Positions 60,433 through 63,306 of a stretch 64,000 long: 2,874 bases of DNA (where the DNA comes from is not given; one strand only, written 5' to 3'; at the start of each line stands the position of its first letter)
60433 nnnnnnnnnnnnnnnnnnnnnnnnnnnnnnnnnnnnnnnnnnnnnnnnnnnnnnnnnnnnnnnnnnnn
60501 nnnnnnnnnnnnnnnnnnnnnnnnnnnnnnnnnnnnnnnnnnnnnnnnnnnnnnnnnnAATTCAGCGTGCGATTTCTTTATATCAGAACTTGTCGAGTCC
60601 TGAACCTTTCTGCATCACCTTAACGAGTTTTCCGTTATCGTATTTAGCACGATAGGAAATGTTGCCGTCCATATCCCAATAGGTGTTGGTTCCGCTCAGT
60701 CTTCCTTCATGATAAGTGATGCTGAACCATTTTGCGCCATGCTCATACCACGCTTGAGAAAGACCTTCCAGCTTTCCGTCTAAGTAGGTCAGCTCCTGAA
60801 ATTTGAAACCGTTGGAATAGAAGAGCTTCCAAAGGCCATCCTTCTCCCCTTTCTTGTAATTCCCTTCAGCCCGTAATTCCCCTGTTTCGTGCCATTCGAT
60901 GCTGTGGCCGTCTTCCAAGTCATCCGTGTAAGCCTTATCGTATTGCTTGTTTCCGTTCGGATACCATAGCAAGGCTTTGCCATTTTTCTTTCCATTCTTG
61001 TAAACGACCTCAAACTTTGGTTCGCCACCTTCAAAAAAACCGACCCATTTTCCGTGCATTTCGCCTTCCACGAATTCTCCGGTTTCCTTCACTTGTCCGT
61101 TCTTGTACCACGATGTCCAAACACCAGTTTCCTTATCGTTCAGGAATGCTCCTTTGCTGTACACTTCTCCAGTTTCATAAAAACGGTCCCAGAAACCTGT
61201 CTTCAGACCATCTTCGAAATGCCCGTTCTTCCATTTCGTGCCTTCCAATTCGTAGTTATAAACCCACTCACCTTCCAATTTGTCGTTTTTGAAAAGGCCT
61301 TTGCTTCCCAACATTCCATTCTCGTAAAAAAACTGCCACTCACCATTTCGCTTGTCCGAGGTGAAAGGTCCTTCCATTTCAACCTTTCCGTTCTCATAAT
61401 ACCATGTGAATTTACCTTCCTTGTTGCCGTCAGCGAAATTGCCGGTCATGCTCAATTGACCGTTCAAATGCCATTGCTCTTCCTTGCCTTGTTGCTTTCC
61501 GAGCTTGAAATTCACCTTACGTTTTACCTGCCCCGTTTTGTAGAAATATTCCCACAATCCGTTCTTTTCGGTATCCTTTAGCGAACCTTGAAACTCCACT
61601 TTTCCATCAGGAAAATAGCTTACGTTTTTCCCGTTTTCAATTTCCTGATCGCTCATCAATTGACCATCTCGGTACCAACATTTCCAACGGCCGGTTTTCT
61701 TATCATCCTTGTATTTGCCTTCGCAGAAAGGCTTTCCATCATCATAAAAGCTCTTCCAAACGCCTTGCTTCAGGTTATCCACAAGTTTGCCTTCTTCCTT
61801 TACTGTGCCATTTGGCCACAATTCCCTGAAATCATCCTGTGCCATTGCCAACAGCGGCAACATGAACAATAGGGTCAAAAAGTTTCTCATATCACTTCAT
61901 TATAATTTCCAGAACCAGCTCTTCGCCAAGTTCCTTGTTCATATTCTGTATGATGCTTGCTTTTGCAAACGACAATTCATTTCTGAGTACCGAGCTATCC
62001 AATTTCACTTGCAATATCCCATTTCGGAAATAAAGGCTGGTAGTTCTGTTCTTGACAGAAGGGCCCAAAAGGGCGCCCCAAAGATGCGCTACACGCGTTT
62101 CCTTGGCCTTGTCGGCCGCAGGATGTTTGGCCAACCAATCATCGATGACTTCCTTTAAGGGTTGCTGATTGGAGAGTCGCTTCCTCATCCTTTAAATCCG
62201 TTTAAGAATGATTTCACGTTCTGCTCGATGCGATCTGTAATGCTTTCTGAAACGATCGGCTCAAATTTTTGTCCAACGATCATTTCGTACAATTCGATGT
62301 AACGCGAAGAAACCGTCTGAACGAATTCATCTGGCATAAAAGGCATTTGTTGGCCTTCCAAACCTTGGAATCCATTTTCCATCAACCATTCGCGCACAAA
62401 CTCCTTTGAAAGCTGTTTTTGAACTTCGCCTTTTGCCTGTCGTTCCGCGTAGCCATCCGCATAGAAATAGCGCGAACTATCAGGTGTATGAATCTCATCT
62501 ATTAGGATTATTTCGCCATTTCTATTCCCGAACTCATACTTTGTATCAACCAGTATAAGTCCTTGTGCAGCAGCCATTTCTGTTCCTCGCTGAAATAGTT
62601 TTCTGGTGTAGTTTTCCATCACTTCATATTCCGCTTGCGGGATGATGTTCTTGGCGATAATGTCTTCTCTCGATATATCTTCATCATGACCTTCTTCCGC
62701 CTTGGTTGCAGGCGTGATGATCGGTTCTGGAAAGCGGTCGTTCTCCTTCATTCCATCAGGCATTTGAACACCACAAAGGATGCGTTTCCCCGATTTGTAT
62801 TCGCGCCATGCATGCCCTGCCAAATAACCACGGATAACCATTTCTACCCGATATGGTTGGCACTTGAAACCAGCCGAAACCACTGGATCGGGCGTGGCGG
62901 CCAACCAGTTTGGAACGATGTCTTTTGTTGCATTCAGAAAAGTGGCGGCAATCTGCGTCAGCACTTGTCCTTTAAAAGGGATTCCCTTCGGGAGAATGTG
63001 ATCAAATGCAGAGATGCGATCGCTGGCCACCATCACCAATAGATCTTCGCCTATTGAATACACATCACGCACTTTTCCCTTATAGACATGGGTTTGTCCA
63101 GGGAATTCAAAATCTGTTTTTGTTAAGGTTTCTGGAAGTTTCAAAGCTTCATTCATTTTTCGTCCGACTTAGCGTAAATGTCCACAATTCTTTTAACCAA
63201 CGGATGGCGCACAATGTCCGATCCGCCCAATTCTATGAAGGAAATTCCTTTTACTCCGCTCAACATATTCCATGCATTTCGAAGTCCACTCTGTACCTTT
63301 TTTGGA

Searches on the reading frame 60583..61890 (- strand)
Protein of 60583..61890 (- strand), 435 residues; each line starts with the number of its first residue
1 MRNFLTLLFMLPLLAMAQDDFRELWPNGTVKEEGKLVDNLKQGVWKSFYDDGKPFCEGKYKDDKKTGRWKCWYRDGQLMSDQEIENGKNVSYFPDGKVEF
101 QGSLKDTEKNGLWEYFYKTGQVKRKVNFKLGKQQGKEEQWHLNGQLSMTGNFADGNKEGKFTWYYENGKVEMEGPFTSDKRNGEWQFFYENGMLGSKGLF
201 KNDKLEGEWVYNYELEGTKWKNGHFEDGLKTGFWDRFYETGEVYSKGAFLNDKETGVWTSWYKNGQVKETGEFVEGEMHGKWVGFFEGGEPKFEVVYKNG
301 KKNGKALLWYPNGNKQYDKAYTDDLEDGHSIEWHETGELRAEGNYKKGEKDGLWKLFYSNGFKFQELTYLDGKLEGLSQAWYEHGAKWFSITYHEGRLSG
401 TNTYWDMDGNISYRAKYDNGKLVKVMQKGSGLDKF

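Call 30: search_protein_families(library=pfam, proteins=[window:60583-61890:-], max_evalue=0.001)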
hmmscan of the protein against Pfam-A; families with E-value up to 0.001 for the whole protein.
window:60583-61890:- (435 aa): 2 families
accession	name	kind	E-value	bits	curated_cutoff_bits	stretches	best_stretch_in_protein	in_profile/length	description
PF07661.19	MORN_2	-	3.2e-41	134.9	29.6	1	157-176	1-20/22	MORN repeat variant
PF07202.18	Tcp10_C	-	0.00086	19.4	36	0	90-99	6-15/35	T-complex protein 10 C-terminus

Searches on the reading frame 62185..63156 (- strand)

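Call 30: search_protein_families(library=pfam, proteins=[window:62185-63156:-], max_evalue=0.001)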
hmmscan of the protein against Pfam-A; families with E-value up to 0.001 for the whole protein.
window:62185-63156:- (323 aa): 1 family
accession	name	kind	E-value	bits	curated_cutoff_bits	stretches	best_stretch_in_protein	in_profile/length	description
PF01259.24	SAICAR_synt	-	7.7e-70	235.7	20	1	24-261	2-222/233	SAICAR synthetase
